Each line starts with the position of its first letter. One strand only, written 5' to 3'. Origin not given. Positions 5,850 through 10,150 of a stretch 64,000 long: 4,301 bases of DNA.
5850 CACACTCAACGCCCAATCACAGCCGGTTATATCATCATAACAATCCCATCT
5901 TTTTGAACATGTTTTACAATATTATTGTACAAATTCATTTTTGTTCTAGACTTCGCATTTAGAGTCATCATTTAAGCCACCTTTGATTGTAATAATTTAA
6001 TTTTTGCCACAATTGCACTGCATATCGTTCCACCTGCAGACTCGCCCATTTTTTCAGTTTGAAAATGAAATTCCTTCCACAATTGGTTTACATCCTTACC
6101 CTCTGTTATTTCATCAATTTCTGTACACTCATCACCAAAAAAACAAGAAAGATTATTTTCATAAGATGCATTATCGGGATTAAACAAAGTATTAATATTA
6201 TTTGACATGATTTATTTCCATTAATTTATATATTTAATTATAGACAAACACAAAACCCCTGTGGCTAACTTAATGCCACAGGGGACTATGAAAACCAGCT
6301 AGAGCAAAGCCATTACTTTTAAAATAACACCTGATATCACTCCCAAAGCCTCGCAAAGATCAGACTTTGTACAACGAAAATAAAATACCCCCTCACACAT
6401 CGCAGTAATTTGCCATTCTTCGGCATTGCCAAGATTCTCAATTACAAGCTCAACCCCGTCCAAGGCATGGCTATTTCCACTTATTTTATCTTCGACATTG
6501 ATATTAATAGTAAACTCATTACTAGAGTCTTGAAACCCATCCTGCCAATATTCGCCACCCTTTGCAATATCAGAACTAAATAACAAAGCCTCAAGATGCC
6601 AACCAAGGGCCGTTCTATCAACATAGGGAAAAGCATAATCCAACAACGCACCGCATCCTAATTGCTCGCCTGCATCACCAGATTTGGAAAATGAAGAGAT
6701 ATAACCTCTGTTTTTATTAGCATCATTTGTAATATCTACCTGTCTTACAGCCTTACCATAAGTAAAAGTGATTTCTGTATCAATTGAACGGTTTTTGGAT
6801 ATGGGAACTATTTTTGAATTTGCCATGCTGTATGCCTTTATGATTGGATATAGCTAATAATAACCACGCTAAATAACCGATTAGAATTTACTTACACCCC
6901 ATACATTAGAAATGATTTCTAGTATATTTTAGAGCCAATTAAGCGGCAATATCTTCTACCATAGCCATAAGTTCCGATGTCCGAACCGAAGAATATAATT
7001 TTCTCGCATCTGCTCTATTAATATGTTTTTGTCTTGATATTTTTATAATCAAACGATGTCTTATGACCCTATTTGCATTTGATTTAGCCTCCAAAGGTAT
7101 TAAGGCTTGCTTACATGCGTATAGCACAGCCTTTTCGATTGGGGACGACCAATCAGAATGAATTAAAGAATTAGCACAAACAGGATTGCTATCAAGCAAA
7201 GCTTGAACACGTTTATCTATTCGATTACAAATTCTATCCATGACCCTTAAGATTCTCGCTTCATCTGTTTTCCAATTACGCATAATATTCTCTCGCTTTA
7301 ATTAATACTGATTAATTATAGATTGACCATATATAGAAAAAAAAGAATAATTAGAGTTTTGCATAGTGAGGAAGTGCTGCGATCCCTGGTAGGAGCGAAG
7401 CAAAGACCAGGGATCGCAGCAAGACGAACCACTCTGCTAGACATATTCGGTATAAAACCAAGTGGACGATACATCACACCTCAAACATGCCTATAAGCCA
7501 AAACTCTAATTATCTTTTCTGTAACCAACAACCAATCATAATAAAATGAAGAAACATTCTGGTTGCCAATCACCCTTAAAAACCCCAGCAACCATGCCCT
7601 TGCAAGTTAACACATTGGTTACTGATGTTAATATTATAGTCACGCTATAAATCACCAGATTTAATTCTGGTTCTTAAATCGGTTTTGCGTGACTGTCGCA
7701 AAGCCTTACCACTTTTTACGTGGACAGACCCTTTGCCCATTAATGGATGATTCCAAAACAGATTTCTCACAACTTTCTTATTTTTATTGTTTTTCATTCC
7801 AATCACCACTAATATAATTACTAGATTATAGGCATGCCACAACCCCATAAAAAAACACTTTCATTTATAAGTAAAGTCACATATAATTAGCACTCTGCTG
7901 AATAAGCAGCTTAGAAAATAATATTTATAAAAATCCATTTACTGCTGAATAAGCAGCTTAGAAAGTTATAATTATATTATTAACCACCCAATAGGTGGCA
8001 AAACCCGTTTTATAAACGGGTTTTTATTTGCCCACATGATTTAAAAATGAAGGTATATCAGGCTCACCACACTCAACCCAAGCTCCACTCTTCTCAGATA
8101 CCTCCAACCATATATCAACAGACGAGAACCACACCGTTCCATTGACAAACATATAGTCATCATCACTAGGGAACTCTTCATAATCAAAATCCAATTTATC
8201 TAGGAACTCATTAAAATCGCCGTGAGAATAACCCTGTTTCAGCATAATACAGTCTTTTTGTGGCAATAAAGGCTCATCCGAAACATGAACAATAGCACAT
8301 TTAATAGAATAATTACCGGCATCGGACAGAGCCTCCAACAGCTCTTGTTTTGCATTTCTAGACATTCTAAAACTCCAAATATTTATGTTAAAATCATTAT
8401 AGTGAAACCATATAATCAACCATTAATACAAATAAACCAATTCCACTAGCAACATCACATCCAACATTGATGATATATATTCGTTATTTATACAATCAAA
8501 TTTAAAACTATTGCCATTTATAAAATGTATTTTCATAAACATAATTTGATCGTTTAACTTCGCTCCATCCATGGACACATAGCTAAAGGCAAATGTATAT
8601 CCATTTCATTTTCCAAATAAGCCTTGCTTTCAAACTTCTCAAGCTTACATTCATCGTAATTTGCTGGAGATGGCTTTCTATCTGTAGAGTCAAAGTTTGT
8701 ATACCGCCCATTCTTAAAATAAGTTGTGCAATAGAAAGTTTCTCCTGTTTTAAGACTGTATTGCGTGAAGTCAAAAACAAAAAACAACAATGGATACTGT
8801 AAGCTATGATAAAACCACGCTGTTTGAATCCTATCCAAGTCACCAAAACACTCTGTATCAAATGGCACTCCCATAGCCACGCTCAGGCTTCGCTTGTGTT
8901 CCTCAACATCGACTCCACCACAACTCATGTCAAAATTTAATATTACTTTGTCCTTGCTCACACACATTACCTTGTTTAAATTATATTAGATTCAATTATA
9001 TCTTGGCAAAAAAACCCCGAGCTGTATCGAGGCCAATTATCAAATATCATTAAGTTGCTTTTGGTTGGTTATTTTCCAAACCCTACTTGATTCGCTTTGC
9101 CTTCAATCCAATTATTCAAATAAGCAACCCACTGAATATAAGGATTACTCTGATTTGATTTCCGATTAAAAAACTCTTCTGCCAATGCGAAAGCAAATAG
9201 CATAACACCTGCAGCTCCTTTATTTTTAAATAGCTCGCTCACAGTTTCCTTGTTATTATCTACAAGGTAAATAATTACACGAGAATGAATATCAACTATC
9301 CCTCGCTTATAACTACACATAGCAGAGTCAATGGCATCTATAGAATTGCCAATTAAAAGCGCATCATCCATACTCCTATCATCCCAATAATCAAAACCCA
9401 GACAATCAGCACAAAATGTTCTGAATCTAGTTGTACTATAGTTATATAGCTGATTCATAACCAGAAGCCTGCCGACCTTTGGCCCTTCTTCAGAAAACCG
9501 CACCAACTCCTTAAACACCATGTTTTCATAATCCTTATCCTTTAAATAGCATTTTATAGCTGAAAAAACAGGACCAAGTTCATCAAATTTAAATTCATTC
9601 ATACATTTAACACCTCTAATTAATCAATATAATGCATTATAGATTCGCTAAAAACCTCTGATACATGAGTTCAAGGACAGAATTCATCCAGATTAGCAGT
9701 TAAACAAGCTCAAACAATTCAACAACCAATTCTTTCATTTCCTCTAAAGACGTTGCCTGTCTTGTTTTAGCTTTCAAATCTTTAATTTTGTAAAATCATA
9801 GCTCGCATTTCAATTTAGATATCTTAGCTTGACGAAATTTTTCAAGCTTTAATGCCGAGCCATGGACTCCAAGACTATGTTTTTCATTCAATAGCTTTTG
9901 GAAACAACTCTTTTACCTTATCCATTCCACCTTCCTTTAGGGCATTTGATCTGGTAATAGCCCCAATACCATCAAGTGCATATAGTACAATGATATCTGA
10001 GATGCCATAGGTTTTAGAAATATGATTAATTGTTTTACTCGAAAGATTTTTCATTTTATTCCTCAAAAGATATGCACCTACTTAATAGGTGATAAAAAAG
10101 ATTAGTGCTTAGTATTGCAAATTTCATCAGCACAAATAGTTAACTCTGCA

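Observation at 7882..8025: Cas-less, self-transcribed type I-F CRISPR mini-array with a short 19-nt spacer (candidate RNA anti-CRISPR or regulatory crRNA)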

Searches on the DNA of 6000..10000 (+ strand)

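Call 8: search_dna_similar(query=window:6000-10000:+, collection=phages, mode=distant, max_rows=25)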
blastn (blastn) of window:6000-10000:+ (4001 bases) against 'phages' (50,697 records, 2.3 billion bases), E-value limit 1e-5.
No match.

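Call 64: search_rna_families(source=window, start=7200, end=8100, threshold=evalue, max_evalue=5, show_alignments=3)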
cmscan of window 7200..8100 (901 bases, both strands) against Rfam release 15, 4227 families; matches with E-value up to 5: 12.
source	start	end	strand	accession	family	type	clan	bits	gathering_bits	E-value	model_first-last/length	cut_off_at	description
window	7937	7964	+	RF01317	CRISPR-DR4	Gene; CRISPR;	CL00014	37.3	35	9.9e-07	1-28/28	no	CRISPR RNA direct repeat element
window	7895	7917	+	RF01317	CRISPR-DR4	Gene; CRISPR;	CL00014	26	35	0.0031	6-28/28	no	CRISPR RNA direct repeat element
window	7937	8029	+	RF00513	Trp_leader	Cis-reg; leader;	-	21.6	41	0.1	1-100/100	no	Tryptophan operon leader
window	7375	7421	+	RF03684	mir-1990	Gene; miRNA;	-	20.9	63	0.054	14-62/75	no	mir-1990 microRNA precursor family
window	7958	8027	+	RF02891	AgrB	Gene; antisense;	-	20.3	40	1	1-84/84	no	ArsR-gov region gene B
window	7907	8030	+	RF00444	PrrF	Gene; sRNA;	-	19.1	90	1.4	1-150/150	no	PrrF RNA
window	7996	8060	-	RF02891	AgrB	Gene; antisense;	-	18.6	40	2.3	1-84/84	no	ArsR-gov region gene B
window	7998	8060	+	RF03099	RAGATH-23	Gene; sRNA;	-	17.6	92.6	1.5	1-99/99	no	RAGATH-23 RNA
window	7891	7977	+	RF01424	snoR118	Gene; snRNA; snoRNA; CD-box;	CL00071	16.4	44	2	1-92/92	no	small nucleolar RNA snoR118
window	7995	8081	-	RF00513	Trp_leader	Cis-reg; leader;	-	15.4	41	4.5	1-100/100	no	Tryptophan operon leader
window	7200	7277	-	RF00690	MIR408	Gene; miRNA;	-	14.4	64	2.2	1-80/126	3'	MIR408 microRNA precursor family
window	7556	7572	+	RF02129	GNAS-AS1_3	Gene; lncRNA;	-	14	42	2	22-38/38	no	GNAS antisense RNA 1 conserved region 3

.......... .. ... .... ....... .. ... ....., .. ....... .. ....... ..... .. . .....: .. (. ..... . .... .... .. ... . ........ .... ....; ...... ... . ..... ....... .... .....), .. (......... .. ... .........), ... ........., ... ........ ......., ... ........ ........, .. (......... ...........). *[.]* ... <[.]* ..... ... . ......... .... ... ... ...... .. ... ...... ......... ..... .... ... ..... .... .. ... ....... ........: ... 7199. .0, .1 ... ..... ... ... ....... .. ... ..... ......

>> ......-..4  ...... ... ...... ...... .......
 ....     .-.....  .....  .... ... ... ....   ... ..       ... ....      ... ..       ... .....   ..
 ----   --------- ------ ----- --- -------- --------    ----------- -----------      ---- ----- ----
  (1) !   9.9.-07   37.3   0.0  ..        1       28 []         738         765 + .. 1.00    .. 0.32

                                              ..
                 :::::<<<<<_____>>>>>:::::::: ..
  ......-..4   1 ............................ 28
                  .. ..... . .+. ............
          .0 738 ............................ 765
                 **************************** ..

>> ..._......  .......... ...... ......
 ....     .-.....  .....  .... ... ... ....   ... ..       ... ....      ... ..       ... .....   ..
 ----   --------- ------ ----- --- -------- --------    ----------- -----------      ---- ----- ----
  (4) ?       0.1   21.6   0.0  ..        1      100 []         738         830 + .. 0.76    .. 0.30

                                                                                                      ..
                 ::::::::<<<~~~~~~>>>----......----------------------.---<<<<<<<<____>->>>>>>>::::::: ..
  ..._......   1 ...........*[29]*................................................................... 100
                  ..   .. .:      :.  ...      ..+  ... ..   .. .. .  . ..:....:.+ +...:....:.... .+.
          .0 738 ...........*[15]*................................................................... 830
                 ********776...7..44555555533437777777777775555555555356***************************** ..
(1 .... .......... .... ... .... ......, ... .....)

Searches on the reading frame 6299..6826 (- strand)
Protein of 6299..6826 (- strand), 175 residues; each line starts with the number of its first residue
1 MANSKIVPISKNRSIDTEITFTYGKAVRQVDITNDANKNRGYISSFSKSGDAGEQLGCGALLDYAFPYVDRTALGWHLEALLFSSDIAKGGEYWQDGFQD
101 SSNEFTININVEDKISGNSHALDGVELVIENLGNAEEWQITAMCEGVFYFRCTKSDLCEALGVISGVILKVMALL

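Call 11: search_protein_families(library=phrogs, proteins=[window:6299-6826:-], max_evalue=0.01)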
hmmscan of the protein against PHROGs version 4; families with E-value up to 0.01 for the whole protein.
window:6299-6826:- (175 aa): 0 families

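Call 77: search_solved_structures(query=window:6299-6826:-, max_evalue=0.1)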
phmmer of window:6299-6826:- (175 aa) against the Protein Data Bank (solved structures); distinct sequences matched with E-value up to 0.1: 0.

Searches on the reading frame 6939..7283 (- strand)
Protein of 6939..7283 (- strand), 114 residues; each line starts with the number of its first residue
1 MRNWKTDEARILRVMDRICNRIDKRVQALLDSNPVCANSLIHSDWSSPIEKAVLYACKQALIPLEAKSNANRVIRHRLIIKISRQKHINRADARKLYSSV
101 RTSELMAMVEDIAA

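Call 11: search_protein_families(library=phrogs, proteins=[window:6939-7283:-], max_evalue=0.01)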
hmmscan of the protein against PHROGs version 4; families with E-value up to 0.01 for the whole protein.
window:6939-7283:- (114 aa): 0 families

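Call 74: search_solved_structures(query=window:6939-7283:-, max_evalue=0.1)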
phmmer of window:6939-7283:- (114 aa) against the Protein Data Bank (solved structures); distinct sequences matched with E-value up to 0.1: 0.

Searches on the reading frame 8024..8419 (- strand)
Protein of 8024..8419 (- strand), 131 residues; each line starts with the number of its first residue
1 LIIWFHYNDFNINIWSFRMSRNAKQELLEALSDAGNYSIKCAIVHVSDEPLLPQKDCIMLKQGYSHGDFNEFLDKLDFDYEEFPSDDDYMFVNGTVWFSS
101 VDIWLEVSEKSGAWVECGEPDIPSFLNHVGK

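Call 11: search_protein_families(library=phrogs, proteins=[window:8024-8419:-], max_evalue=0.01)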
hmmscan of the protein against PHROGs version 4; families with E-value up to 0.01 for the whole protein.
window:8024-8419:- (131 aa): 1 family
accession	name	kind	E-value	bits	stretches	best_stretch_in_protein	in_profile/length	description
phrog_3972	-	unknown function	5.8e-05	24.1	1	21-112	2-74/113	-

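Call 26: search_solved_structures(query=window:8024-8419:-, max_evalue=1)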
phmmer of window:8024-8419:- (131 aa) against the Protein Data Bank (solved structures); distinct sequences matched with E-value up to 1: 2.
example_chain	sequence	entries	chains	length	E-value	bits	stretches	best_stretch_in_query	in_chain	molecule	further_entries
1nlr_A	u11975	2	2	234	0.64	13.5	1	82-112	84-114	ENDO-1,4-BETA-GLUCANASE | PROTEIN (ENDOGLUCANASE (E.C.3.2.1.4))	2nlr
6gpz_B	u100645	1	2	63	0.87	13.1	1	56-86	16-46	Cell cycle protein GpsB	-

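Call 32: find_related_loci(query=window:8024-8419:-, collection=viral_contigs, flank=4000)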
Query window:8024-8419:- (131 aa) in viral_contigs; peptide patterns used: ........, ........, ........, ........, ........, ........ (x = any residue, [..] = any of these).
7 stretches matched a pattern; 3 encode a relative of the query (tblastn E <= 1e-3); 3 distinct loci.
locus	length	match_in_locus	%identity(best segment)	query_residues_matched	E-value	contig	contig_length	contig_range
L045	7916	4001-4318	37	12-124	3e-13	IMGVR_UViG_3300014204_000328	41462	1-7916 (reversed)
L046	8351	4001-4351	32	9-126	4e-7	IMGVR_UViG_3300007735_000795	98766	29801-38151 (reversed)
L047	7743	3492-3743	30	18-99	1e-4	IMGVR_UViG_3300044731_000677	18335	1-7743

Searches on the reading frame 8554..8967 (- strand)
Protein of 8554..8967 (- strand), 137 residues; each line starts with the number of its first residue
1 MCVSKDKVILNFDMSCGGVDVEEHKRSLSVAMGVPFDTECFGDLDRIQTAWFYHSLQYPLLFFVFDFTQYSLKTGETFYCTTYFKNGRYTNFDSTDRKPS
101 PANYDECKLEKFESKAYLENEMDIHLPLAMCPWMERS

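Call 11: search_protein_families(library=phrogs, proteins=[window:8554-8967:-], max_evalue=0.01)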
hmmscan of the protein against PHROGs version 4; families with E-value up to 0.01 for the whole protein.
window:8554-8967:- (137 aa): 0 families

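Call 49: find_encoding_contigs(protein=window:8554-8967:-, flank=10000, max_places=6)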
Protein window:8554-8967:- (137 aa): no gene with exactly this product is on record in the collection.

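Call 75: search_solved_structures(query=window:8554-8967:-, max_evalue=0.1)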
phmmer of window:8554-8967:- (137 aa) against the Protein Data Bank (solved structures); distinct sequences matched with E-value up to 0.1: 0.

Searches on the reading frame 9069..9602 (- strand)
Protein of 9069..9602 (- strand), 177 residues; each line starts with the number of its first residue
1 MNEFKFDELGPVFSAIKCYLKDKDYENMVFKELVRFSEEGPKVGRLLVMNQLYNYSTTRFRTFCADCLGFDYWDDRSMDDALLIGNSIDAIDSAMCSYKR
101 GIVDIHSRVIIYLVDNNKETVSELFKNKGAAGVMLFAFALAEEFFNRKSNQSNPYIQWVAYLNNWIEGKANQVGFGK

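Call 11: search_protein_families(library=phrogs, proteins=[window:9069-9602:-], max_evalue=0.01)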
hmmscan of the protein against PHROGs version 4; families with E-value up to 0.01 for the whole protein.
window:9069-9602:- (177 aa): 0 families

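Call 51: find_encoding_contigs(protein=window:9069-9602:-, flank=10000, max_places=6)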
Protein window:9069-9602:- (177 aa): no gene with exactly this product is on record in the collection.

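Call 76: search_solved_structures(query=window:9069-9602:-, max_evalue=0.1)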
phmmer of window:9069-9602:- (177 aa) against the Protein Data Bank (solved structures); distinct sequences matched with E-value up to 0.1: 0.
